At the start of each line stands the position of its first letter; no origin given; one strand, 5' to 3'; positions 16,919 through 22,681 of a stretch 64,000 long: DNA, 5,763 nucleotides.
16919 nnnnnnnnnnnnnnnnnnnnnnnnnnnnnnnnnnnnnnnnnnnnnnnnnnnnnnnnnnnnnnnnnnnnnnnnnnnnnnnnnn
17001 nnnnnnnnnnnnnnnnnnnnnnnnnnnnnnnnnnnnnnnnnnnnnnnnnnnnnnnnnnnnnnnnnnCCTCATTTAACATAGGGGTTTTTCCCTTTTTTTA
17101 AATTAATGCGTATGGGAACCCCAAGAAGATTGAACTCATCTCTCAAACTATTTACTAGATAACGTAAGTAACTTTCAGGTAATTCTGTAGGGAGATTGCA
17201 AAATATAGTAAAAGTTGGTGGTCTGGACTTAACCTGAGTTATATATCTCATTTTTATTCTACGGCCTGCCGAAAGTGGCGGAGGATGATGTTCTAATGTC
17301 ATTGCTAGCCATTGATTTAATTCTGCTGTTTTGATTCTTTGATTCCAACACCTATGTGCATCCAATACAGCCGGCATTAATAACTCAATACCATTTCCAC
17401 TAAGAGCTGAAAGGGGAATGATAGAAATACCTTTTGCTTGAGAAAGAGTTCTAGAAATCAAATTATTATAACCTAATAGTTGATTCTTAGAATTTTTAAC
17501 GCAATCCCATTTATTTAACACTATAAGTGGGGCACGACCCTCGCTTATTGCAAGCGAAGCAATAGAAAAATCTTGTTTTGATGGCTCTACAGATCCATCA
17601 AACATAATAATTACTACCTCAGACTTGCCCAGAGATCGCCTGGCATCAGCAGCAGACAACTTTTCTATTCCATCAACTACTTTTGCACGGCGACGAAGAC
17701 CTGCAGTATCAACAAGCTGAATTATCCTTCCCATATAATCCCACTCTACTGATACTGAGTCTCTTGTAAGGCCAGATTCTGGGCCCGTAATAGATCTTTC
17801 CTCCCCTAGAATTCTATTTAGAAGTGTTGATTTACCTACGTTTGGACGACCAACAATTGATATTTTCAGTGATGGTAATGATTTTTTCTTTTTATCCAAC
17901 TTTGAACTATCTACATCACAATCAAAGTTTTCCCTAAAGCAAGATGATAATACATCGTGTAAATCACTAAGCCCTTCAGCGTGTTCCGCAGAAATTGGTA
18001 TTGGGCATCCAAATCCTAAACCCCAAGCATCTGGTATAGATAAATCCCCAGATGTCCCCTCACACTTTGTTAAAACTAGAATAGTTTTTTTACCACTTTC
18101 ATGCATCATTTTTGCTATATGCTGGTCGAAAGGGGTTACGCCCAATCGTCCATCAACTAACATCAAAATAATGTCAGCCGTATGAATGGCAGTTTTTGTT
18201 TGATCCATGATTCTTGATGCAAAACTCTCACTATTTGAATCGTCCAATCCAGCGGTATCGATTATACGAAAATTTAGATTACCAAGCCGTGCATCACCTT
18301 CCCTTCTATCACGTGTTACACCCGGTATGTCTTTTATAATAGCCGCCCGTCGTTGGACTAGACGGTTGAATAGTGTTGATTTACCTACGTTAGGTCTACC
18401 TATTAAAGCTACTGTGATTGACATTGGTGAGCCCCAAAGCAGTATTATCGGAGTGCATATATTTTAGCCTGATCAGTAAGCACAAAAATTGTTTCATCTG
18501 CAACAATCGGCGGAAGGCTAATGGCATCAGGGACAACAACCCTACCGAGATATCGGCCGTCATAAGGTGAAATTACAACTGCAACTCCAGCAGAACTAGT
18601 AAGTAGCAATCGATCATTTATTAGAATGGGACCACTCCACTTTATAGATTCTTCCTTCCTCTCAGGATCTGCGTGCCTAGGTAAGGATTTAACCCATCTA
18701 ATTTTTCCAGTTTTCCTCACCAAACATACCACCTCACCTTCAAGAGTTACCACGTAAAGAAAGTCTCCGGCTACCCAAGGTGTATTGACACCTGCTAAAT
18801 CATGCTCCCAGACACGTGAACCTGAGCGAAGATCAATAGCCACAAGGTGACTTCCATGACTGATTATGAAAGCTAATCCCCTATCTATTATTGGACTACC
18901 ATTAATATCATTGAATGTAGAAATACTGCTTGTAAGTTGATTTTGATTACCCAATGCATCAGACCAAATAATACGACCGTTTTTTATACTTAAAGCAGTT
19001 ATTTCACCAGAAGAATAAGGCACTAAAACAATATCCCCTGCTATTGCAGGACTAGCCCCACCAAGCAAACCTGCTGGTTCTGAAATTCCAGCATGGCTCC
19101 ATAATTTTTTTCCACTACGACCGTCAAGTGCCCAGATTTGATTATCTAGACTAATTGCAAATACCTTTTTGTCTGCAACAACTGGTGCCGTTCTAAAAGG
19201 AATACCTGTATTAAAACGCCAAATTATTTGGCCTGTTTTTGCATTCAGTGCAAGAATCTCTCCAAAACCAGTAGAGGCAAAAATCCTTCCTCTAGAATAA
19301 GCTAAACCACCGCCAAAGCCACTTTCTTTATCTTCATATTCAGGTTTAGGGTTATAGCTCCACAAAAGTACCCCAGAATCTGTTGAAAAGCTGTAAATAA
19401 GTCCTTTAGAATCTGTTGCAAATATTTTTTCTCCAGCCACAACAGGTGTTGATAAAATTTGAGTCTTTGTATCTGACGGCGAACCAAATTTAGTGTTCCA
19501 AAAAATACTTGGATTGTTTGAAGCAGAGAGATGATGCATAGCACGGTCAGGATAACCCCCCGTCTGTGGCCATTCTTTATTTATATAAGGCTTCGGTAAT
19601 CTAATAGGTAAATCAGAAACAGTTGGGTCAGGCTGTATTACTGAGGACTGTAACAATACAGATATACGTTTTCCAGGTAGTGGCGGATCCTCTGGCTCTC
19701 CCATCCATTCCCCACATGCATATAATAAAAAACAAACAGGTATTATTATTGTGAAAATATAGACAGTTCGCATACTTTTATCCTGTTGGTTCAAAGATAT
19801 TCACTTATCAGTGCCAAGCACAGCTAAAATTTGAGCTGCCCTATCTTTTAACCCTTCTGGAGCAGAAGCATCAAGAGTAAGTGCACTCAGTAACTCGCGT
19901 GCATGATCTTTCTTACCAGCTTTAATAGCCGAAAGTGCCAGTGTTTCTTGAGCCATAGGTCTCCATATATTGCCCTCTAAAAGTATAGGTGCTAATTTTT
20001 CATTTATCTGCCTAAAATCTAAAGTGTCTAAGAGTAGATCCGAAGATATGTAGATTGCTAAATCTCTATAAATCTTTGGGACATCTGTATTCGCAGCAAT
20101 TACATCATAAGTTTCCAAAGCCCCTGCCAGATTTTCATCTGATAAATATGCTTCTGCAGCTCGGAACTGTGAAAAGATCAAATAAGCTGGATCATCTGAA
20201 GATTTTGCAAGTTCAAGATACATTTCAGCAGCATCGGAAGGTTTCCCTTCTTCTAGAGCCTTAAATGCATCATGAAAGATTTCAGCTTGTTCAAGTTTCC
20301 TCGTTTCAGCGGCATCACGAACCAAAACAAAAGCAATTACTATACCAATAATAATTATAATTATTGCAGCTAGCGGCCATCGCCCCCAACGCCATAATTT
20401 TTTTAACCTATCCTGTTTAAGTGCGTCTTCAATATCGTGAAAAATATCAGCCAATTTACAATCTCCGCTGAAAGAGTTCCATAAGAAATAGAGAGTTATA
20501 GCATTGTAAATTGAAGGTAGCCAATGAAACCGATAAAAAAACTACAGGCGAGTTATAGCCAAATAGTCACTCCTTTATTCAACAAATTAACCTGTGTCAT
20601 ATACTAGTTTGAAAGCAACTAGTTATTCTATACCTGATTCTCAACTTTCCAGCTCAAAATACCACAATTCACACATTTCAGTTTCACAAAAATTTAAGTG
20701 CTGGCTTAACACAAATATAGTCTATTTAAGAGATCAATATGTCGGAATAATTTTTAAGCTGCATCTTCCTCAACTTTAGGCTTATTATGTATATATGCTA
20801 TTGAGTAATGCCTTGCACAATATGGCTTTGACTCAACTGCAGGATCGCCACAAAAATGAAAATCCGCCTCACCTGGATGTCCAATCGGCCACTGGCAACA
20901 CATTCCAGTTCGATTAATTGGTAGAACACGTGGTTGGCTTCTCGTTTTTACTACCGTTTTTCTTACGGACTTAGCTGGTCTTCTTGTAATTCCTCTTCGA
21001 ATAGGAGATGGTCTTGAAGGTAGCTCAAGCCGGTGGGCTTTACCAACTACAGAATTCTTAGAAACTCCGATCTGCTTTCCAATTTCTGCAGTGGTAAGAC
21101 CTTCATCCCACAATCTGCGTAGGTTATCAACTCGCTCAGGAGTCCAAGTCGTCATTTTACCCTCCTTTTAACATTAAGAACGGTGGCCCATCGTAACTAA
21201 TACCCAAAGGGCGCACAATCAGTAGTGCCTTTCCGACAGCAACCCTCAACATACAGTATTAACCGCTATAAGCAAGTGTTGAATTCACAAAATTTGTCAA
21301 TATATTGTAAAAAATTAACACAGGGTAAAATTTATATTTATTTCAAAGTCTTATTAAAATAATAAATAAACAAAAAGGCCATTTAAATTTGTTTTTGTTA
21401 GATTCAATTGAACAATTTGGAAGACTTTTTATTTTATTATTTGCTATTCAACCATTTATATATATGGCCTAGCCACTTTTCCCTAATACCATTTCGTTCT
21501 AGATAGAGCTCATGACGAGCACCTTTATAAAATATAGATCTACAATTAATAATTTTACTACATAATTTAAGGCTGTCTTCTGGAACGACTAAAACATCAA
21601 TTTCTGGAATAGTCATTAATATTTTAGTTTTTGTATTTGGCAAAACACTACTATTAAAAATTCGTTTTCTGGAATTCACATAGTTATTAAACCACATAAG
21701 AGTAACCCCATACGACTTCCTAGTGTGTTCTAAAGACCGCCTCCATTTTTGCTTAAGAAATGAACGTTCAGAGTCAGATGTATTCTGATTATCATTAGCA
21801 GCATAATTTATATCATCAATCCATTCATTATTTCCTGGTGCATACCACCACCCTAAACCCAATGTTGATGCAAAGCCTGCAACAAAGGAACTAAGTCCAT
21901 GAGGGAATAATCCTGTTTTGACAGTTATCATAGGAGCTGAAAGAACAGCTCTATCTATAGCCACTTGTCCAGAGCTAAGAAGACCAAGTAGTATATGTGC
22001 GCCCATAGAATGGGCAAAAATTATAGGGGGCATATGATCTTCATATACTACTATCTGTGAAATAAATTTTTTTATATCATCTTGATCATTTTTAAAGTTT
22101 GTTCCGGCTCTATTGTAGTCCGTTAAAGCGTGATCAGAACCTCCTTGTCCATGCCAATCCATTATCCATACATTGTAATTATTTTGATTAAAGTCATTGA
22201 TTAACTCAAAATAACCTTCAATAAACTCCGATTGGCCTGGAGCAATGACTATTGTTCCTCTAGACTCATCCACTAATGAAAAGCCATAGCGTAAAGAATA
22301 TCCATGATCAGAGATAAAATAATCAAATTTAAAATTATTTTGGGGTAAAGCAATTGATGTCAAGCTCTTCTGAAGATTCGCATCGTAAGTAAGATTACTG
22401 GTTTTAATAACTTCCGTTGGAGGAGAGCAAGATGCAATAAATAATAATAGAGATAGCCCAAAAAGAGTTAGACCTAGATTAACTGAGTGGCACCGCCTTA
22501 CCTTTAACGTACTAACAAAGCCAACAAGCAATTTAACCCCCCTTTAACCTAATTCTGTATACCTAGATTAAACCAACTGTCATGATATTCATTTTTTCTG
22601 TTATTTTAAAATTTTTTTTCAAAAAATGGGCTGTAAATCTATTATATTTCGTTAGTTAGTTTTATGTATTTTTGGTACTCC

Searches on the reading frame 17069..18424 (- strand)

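Call 52: search_protein_families(library=pfam, proteins=[window:17069-18424:-], max_evalue=0.00001)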
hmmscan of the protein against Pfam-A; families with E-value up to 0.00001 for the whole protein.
window:17069-18424:- (451 aa): 10 families
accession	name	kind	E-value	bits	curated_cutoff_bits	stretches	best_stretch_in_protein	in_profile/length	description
PF01926.29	MMR_HSR1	-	2.5e-52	176.2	21.9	2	4-120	1-113/113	50S ribosome-binding GTPase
PF14714.11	KH_dom-like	-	1.8e-32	111.9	27.3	1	363-443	1-81/81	KH-domain-like of EngA bacterial GTPase enzymes, C-terminal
PF02421.24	FeoB_N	-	9.8e-23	80.8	27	2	3-122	1-116/156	Ferrous iron transport protein B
PF00009.33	GTP_EFTU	-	8.7e-18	65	26.5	1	186-355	4-184/188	Elongation factor Tu GTP binding domain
PF00350.29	Dynamin_N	-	3.5e-15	56.9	27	0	49-120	100-167/168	Dynamin family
PF04548.22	AIG1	-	1.4e-10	41.3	27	0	4-116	2-121/212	AIG1 family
PF03193.22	RsgA_GTPase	-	2.8e-10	40.7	30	0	173-213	94-134/174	RsgA GTPase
PF08477.19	Roc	-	2e-08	34.9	27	0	5-83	2-87/119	Ras of Complex, Roc, domain of DAPkinase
PF00071.28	Ras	-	2.9e-06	27.4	21.6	0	5-80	2-76/162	Ras family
PF03266.21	NTPase_1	-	8.3e-06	26.2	23.9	0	5-57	2-52/168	NTPase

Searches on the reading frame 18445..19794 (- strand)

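Call 52: search_protein_families(library=pfam, proteins=[window:18445-19794:-], max_evalue=0.00001)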
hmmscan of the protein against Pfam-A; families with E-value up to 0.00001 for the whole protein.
window:18445-19794:- (449 aa): 4 families
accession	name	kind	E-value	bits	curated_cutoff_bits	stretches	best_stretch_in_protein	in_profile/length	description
PF13360.13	PQQ_2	-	1.1e-64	218.7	27.6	1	158-368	23-232/233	Outer membrane protein assembly factor BamB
PF13570.13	Beta-prop_ACSF4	-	2.4e-29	103.2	133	2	170-282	63-174/329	Beta-alanine-activating enzyme, beta-propeller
PF01011.28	PQQ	-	1.6e-21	77.1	26.7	0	108-195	44-141/595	Glucose/ethanol/alcohol dehydrogenase, beta-propeller domain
PF25293.1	Beta-prop_EMC1_N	-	4.5e-06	27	34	0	169-290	32-156/219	EMC1 N-terminal beta-propeller domain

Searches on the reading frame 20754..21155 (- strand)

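Call 52: search_protein_families(library=pfam, proteins=[window:20754-21155:-], max_evalue=0.00001)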
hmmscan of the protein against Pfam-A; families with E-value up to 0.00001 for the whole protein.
window:20754-21155:- (133 aa): 1 family
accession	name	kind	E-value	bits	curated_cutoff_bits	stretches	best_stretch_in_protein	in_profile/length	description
PF07750.17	GcrA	-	8.9e-31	107.8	26.9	2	3-72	2-72/155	GcrA cell cycle regulator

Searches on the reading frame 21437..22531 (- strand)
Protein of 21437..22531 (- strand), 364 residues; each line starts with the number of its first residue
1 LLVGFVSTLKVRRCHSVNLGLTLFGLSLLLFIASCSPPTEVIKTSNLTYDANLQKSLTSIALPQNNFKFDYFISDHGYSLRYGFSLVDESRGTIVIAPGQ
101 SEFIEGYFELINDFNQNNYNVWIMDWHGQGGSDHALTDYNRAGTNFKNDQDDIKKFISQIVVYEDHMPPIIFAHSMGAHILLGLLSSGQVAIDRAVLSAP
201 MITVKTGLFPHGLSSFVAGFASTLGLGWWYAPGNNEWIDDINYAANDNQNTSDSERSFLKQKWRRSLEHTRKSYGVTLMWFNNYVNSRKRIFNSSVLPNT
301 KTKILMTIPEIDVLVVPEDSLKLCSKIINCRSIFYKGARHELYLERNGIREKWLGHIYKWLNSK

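Call 53: search_protein_families(library=pfam, proteins=[window:21437-22531:-], max_evalue=0.00001)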
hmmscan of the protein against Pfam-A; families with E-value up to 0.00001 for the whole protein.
window:21437-22531:- (364 aa): 3 families
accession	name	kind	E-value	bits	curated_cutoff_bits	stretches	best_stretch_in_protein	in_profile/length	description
PF12146.15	Hydrolase_4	-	2.5e-26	92.9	27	1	89-346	2-238/239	Serine aminopeptidase, S33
PF12697.13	Abhydrolase_6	-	1.6e-09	39.2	26.3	1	108-280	17-156/217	Alpha/beta hydrolase family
PF00561.26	Abhydrolase_1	-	3.8e-09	37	25.8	1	94-345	3-243/245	alpha/beta hydrolase fold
